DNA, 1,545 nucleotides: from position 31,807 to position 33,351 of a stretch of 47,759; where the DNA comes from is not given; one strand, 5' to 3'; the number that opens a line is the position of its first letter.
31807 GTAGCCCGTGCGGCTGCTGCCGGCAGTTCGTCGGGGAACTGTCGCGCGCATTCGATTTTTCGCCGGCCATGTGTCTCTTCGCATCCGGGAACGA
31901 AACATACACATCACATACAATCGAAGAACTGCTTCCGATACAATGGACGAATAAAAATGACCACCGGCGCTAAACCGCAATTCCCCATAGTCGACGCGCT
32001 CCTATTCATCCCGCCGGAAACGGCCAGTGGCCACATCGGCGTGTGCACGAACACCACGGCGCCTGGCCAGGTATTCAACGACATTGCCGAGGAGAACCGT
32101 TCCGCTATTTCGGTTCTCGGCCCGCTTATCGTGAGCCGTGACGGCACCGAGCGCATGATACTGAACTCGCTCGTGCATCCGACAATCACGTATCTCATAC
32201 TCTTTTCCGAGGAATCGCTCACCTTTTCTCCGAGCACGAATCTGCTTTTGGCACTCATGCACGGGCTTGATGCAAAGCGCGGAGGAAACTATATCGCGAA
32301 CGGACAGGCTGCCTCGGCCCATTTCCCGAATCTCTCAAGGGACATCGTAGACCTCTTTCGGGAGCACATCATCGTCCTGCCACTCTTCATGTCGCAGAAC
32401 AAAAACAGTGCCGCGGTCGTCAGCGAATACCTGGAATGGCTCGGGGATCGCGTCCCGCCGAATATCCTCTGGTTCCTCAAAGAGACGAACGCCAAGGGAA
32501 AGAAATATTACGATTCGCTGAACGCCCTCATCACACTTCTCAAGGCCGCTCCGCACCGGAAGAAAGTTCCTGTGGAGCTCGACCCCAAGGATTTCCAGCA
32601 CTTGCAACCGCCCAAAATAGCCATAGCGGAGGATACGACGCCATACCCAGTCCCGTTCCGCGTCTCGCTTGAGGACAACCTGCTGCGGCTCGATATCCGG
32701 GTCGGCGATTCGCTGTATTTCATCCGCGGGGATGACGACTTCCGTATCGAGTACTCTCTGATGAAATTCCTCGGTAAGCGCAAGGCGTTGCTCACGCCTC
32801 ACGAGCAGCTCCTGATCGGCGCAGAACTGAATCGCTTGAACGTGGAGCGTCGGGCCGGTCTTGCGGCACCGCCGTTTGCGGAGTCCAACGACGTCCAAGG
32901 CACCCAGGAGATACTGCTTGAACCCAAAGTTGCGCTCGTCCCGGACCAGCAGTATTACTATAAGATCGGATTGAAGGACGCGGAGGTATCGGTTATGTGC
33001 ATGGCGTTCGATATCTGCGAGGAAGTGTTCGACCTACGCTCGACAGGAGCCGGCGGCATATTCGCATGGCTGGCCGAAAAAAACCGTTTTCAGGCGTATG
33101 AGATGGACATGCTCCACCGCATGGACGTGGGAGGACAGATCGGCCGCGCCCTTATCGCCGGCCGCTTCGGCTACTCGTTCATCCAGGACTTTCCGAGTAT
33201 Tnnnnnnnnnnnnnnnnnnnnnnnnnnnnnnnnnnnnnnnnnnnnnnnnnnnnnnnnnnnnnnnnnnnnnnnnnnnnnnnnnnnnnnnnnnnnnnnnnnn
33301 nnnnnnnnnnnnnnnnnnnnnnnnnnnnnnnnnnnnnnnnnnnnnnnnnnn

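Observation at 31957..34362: Unusual domain fusion: MtrA-like N-terminus, two DUF4346-like modules and a thymidylate-synthase-fold domain in one ~800-aa protein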

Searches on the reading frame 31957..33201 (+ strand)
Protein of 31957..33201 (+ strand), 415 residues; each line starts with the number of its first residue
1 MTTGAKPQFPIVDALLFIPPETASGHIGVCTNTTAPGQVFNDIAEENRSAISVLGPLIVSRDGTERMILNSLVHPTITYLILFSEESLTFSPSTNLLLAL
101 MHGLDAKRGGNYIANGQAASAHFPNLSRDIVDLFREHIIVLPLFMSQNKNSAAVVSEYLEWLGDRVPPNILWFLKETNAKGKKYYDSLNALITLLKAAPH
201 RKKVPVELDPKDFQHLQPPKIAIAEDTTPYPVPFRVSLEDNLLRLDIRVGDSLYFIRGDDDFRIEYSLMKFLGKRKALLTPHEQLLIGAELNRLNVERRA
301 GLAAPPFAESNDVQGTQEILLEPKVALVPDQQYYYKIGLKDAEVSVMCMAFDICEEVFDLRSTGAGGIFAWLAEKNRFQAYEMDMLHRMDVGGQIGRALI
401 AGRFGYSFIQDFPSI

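Call 41: search_protein_representatives(alignment_id=A2)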
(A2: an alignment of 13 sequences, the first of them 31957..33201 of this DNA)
Query: 13 sequences, 415 profile positions. Proteins with E-value up to 0.001 (for the whole library): 58; up to 1e-10: 23; up to 1e-30: 19. The best 58 are listed.
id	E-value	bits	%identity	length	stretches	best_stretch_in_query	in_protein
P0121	2.7e-188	642.8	-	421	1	7-415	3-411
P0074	2.0e-185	633.4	-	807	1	4-415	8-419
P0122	4.2e-143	493.9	-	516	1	8-415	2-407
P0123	4.8e-143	493.8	-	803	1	8-413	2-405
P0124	8.1e-137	473.2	-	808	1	5-414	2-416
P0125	9.6e-137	473.0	-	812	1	6-414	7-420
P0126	7.3e-134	463.5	-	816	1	5-415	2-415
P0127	9.7e-133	459.8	-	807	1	6-413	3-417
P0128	1.2e-129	449.7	-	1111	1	3-414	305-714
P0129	6.4e-122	424.2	-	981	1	8-414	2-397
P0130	1.2e-107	377.2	-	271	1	2-268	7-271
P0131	1.5e-82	294.5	-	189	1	3-173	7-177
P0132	5.5e-71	256.4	-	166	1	4-156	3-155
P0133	1.6e-65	238.4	-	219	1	245-415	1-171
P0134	2.2e-61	224.8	-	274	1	4-263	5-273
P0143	3.7e-09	52.7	-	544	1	49-167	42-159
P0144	7.5e-08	48.4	-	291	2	23-159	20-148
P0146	1.3e-07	47.6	-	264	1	51-146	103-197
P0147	2.1e-07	47.0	-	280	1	51-150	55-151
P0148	4.9e-07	45.8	-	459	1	51-150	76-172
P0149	1.4e-06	44.2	-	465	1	59-157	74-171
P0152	5.0e-06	42.4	-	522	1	45-148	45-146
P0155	2.3e-05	40.3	-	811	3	25-142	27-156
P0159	8.8e-05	38.3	-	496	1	46-145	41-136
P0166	2.0e-04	37.2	-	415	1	36-146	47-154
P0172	7.4e-04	35.3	-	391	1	52-144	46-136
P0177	9.3e-04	34.9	-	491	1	48-155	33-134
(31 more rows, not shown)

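Call 43: search_protein_families(library=pfam, proteins=[P0128, P0129, P0143, P0144, P0148, P0149, P0152, P0155, P0146, P0147], max_evalue=0.01)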
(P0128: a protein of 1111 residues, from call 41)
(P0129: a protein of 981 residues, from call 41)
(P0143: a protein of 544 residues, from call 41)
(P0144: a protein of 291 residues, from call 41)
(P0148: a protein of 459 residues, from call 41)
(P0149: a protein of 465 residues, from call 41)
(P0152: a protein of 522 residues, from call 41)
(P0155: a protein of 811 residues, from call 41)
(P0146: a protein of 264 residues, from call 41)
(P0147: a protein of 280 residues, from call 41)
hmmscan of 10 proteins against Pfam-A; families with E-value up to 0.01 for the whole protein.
P0128 (1111 aa): 2 families
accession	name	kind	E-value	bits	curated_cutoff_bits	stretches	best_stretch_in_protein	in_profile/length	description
PF14251.12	PterinBD-DUF4346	-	9.8e-06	26.7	29.6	0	634-711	6-86/86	PterinBD-DUF4346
PF00383.29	dCMP_cyt_deam_1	-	0.0042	17.4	25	0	189-267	22-96/102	Cytidine and deoxycytidylate deaminase zinc-binding region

P0129 (981 aa): 5 families
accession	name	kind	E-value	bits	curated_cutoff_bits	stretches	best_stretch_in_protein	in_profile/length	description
PF13419.12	HAD_2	-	4.3e-11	43.7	23.8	1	780-956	3-178/178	Haloacid dehalogenase-like hydrolase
PF00702.32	Hydrolase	-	3.2e-10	41.2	26.4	1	775-943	1-184/191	haloacid dehalogenase-like hydrolase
PF04208.19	MtrA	-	2e-07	31.3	25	1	13-140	17-145/173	Tetrahydromethanopterin S-methyltransferase, subunit A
PF12710.13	HAD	-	1.3e-05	26.2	27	1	779-942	2-184/189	haloacid dehalogenase-like hydrolase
PF13242.12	Hydrolase_like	-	0.0028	17.9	22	1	912-957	4-49/75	HAD-hyrolase-like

P0143 (544 aa): 2 families
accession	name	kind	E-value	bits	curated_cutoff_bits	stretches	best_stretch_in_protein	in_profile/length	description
PF02007.24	MtrH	-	2.1e-55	188.4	22.8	1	221-504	3-291/299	Tetrahydromethanopterin S-methyltransferase MtrH subunit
PF04208.19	MtrA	-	1.5e-34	119.6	25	1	7-138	5-136/173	Tetrahydromethanopterin S-methyltransferase, subunit A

P0144 (291 aa): 2 families
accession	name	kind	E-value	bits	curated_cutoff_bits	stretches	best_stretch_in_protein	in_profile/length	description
PF04208.19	MtrA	-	5.9e-49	166.5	25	1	5-167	5-167/173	Tetrahydromethanopterin S-methyltransferase, subunit A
PF14251.12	PterinBD-DUF4346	-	2.8e-19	70.1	29.6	1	179-260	2-86/86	PterinBD-DUF4346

P0148 (459 aa): 2 families
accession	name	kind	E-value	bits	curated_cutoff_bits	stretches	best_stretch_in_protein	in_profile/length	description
PF04208.19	MtrA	-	1.4e-42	145.7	25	1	38-189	6-156/173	Tetrahydromethanopterin S-methyltransferase, subunit A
PF00303.24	Thymidylat_synt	-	2.7e-12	46.9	24.3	1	299-456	62-212/266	Thymidylate synthase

P0149 (465 aa): 2 families
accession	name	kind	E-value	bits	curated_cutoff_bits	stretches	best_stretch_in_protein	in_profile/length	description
PF04208.19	MtrA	-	1.7e-38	132.4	25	1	27-175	5-151/173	Tetrahydromethanopterin S-methyltransferase, subunit A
PF00303.24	Thymidylat_synt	-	7.6e-13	48.6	24.3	1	235-461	3-223/266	Thymidylate synthase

P0152 (522 aa): 2 families
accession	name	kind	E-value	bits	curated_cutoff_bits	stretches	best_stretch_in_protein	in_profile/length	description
PF04208.19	MtrA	-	2.5e-35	122.1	25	1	5-147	1-139/173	Tetrahydromethanopterin S-methyltransferase, subunit A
PF00303.24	Thymidylat_synt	-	4.7e-12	46.1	24.3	1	353-521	93-212/266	Thymidylate synthase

P0155 (811 aa): 3 families
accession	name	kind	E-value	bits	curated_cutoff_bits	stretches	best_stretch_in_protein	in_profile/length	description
PF00303.24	Thymidylat_synt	-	7.5e-06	25.7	24.3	1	486-574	86-181/266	Thymidylate synthase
PF04208.19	MtrA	-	0.0018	18.4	25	1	64-156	46-131/173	Tetrahydromethanopterin S-methyltransferase, subunit A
PF14251.12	PterinBD-DUF4346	-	0.0023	19.1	29.6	1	305-395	2-86/86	PterinBD-DUF4346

P0146 (264 aa): 1 family
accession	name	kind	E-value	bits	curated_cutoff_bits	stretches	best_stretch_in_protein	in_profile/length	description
PF04208.19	MtrA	-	1.2e-34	119.9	25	1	98-224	38-156/173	Tetrahydromethanopterin S-methyltransferase, subunit A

P0147 (280 aa): 2 families
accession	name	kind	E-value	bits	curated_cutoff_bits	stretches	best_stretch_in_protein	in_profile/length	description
PF04208.19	MtrA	-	5.6e-40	137.2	25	1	3-147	1-135/173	Tetrahydromethanopterin S-methyltransferase, subunit A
PF04060.18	FeS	-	2.5e-12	46.7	23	1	230-261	1-32/33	Putative Fe-S cluster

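Call 44: list_cluster_members(proteins=[P0148, P0149, P0152, P0155, P0144, P0128, P0129, P0143, P0159, P0166])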
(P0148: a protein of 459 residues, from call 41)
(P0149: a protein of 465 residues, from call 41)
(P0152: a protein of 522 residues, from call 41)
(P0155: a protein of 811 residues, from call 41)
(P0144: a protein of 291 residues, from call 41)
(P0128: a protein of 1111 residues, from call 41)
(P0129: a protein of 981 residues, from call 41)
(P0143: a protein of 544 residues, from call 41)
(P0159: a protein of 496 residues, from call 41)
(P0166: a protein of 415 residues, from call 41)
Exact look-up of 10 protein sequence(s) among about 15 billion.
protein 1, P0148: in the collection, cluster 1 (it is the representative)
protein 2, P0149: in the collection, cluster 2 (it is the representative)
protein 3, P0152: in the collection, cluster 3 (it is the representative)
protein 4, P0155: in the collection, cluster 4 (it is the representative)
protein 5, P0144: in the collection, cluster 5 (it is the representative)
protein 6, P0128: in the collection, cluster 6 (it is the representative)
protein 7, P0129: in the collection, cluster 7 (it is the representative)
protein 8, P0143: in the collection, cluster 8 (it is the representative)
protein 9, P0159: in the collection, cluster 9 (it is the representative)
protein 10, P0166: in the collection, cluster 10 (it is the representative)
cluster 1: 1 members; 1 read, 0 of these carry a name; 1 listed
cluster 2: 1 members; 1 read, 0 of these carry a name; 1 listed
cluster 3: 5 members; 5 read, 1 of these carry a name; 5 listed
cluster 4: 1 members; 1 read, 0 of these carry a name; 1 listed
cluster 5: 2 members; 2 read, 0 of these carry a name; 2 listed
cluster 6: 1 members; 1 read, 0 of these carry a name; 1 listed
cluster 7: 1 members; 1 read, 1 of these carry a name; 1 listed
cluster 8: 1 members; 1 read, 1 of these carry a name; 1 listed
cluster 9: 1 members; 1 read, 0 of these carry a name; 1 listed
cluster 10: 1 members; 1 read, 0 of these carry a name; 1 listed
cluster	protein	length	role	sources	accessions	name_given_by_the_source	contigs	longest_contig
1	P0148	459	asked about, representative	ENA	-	-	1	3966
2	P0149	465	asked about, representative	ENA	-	-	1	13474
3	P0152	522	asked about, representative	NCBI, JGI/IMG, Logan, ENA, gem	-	-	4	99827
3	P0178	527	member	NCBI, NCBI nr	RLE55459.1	MAG: hypothetical protein DRJ40_08375 [Thermoprotei archaeon]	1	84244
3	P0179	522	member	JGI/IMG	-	-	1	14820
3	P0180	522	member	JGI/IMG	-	-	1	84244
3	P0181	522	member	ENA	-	-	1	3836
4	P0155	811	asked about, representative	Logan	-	-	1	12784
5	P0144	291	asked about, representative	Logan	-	-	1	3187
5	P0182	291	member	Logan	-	-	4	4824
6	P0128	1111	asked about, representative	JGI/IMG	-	-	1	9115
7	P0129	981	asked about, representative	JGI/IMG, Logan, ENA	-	FMN phosphatase YigB (HAD superfamily)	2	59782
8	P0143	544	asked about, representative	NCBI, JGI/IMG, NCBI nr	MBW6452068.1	MAG: hypothetical protein K0B02_05065 [DPANN group archaeon] | hypothetical protein [DPANN group archaeon]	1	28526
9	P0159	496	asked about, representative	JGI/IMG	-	-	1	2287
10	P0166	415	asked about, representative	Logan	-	-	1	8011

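Call 45: search_protein_families(library=pfam, alignment_id=A5, max_evalue=0.001)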
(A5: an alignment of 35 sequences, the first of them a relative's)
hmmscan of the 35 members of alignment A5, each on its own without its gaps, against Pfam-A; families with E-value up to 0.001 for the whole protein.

A. member 1, P0143 (544 aa): 2 families
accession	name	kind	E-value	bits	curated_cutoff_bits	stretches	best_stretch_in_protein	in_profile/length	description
PF02007.24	MtrH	-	2.1e-55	188.4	22.8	1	221-504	3-291/299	Tetrahydromethanopterin S-methyltransferase MtrH subunit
PF04208.19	MtrA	-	1.5e-34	119.6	25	1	7-138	5-136/173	Tetrahydromethanopterin S-methyltransferase, subunit A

B. families by the number of members that match (of 35 scanned): 15 families
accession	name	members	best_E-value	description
PF04208.19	MtrA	34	2.8e-56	Tetrahydromethanopterin S-methyltransferase, subunit A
PF14251.12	PterinBD-DUF4346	13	2.1e-24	PterinBD-DUF4346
PF00303.24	Thymidylat_synt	7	1.2e-22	Thymidylate synthase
PF02007.24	MtrH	1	2.1e-55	Tetrahydromethanopterin S-methyltransferase MtrH subunit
PF04060.18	FeS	1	2.5e-12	Putative Fe-S cluster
PF00037.32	Fer4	1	1e-09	4Fe-4S binding domain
PF12838.12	Fer4_7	1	1.3e-08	4Fe-4S dicluster domain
PF12837.12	Fer4_6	1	1.8e-08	4Fe-4S binding domain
PF13484.11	Fer4_16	1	4.3e-08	4Fe-4S double cluster binding domain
PF13187.11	Fer4_9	1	2.2e-07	4Fe-4S dicluster domain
PF14697.11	Fer4_21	1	5.3e-06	4Fe-4S dicluster domain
PF25160.1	LdpA_Fe-S-bd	1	1.1e-05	LdpA Fe-S cluster-binding domain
PF13183.11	Fer4_8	1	0.0004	4Fe-4S dicluster domain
PF12800.12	Fer4_4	1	0.00051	4Fe-4S binding domain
PF13237.11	Fer4_10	1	0.00069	4Fe-4S dicluster domain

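Call 53: find_encoding_contigs(protein=P0152, flank=6000, max_places=1)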
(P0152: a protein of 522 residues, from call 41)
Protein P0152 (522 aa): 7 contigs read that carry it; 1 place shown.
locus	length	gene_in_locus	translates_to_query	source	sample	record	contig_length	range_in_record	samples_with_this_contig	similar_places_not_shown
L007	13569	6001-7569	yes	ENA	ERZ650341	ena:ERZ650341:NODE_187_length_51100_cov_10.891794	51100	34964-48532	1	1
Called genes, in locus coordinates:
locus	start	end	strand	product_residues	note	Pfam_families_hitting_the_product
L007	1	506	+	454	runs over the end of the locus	-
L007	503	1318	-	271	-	PF00239:Resolvase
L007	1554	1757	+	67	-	-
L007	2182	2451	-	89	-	-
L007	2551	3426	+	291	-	-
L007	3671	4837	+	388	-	-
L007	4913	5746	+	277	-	-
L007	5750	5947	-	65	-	-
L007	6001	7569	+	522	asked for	PF04208:MtrA, PF00303:Thymidylat_synt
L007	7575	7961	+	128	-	-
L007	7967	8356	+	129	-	-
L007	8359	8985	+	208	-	PF12705:PDDEXK_1 (weak)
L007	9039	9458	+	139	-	-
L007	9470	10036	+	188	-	-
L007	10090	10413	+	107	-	-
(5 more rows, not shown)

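Call 54: find_encoding_contigs(protein=P0155, flank=6000, max_places=1)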
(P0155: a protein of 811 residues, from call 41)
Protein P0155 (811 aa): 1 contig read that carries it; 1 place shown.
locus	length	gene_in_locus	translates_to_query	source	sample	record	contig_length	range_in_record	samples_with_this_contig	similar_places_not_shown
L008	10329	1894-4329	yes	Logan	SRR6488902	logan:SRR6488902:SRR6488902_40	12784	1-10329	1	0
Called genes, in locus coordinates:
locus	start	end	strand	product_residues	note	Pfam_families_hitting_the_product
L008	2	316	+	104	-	?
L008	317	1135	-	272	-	PF24392:Parb-CE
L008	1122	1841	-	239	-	PF00702:Hydrolase, PF13419:HAD_2 (weak)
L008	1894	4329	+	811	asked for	PF00303:Thymidylat_synt (faint)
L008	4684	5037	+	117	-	-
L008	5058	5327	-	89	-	-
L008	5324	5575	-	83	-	-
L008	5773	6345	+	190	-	PF02245:Pur_DNA_glyco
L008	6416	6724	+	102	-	-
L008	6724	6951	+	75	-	-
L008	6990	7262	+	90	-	-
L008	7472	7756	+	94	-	-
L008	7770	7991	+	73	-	-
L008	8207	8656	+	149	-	-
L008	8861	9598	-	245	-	PF00483:NTP_transferase, PF12804:NTP_transf_3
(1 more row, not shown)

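Call 55: find_encoding_contigs(protein=P0149, flank=6000, max_places=1)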
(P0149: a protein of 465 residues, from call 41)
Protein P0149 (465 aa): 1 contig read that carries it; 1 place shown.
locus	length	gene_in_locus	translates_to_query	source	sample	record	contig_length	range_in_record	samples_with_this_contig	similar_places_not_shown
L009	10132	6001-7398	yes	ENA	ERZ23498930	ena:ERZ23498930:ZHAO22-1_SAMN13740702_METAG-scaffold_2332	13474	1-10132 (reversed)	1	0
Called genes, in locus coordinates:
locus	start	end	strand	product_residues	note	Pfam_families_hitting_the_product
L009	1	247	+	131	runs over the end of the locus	-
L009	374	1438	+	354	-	-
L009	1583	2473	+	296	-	-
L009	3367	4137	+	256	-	PF01712:dNK (faint), PF02223:Thymidylate_kin, PF13521:AAA_28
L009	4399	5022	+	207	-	-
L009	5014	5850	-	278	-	PF00294:PfkB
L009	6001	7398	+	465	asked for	PF04208:MtrA, PF00303:Thymidylat_synt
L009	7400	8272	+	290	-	PF03819:MazG (faint)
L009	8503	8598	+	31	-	-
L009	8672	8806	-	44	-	-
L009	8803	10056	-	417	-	-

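Call 57: search_protein_families(library=phrogs, proteins=[P0152, P0149], max_evalue=0.01)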
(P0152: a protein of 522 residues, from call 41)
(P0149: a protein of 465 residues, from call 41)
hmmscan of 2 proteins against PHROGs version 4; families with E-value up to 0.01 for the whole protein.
P0152 (522 aa): 3 families
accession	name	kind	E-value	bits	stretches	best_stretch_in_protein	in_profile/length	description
phrog_160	-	DNA, RNA and nucleotide metabolism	2.8e-17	63.6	1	345-520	127-253/335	thymidylate synthase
phrog_5131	-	DNA, RNA and nucleotide metabolism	1.7e-11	45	1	349-493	98-199/357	thymidylate synthase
phrog_5682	-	DNA, RNA and nucleotide metabolism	6.8e-08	33.1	1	413-520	53-151/209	thymidylate synthase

P0149 (465 aa): 4 families
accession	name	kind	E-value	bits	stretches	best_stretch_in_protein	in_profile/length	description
phrog_160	-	DNA, RNA and nucleotide metabolism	3.3e-21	76.5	1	224-459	25-263/335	thymidylate synthase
phrog_5131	-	DNA, RNA and nucleotide metabolism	3.4e-12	47.3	1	328-461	104-229/357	thymidylate synthase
phrog_5682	-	DNA, RNA and nucleotide metabolism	1.1e-06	29.1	1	338-456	53-158/209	thymidylate synthase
phrog_3676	-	DNA, RNA and nucleotide metabolism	0.00014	22.2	1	335-458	111-236/351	thymidylate synthase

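Call 96: find_encoding_contigs(protein=P0177, flank=6000, max_places=2)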
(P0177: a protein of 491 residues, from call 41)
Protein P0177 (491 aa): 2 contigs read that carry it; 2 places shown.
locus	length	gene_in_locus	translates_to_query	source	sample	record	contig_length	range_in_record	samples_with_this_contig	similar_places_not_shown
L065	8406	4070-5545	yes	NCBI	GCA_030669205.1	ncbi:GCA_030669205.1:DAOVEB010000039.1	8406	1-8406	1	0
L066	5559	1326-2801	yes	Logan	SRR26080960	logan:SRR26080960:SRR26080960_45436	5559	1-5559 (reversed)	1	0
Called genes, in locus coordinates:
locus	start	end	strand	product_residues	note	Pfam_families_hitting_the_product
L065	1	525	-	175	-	?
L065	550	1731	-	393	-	PF01970:TctA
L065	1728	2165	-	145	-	PF13238:AAA_18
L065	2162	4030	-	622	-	PF01850:PIN (faint), PF00437:T2SSE (weak), PF20720:nSTAND3 (faint)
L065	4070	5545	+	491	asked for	PF04208:MtrA, PF00303:Thymidylat_synt, PF14251:PterinBD-DUF4346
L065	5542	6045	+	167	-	PF10469:AKAP7_NLS, PF02834:LigT_PEase, PF13563:2_5_RNA_ligase2, PF02834:LigT_PEase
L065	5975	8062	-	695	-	PF01751:Toprim, PF01131:Topoisom_bac, PF01396:Zn_ribbon_Top1 (weak)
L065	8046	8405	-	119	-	?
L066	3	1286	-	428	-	?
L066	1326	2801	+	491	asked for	PF04208:MtrA, PF00303:Thymidylat_synt, PF14251:PterinBD-DUF4346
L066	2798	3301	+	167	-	PF10469:AKAP7_NLS, PF02834:LigT_PEase, PF13563:2_5_RNA_ligase2, PF02834:LigT_PEase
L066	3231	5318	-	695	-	PF01751:Toprim, PF01131:Topoisom_bac, PF01396:Zn_ribbon_Top1 (weak)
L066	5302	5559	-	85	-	?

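Call 97: find_encoding_contigs(protein=P0172, flank=6000, max_places=2)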
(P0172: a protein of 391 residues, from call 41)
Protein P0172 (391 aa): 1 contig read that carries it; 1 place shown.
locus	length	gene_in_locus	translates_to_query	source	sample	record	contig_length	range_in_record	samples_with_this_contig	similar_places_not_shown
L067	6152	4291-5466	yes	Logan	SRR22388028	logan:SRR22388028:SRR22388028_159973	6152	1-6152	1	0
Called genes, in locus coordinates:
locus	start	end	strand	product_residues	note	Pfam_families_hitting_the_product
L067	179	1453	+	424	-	PF00324:AA_permease, PF03845:Spore_permease, PF13520:AA_permease_2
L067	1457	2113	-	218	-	PF01902:Diphthami_syn_2_N, PF28410:Diphthami_syn_2_C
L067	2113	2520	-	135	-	-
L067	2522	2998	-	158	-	-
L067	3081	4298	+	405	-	PF00209:SNF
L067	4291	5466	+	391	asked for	PF04208:MtrA, PF00303:Thymidylat_synt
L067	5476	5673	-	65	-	-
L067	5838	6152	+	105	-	?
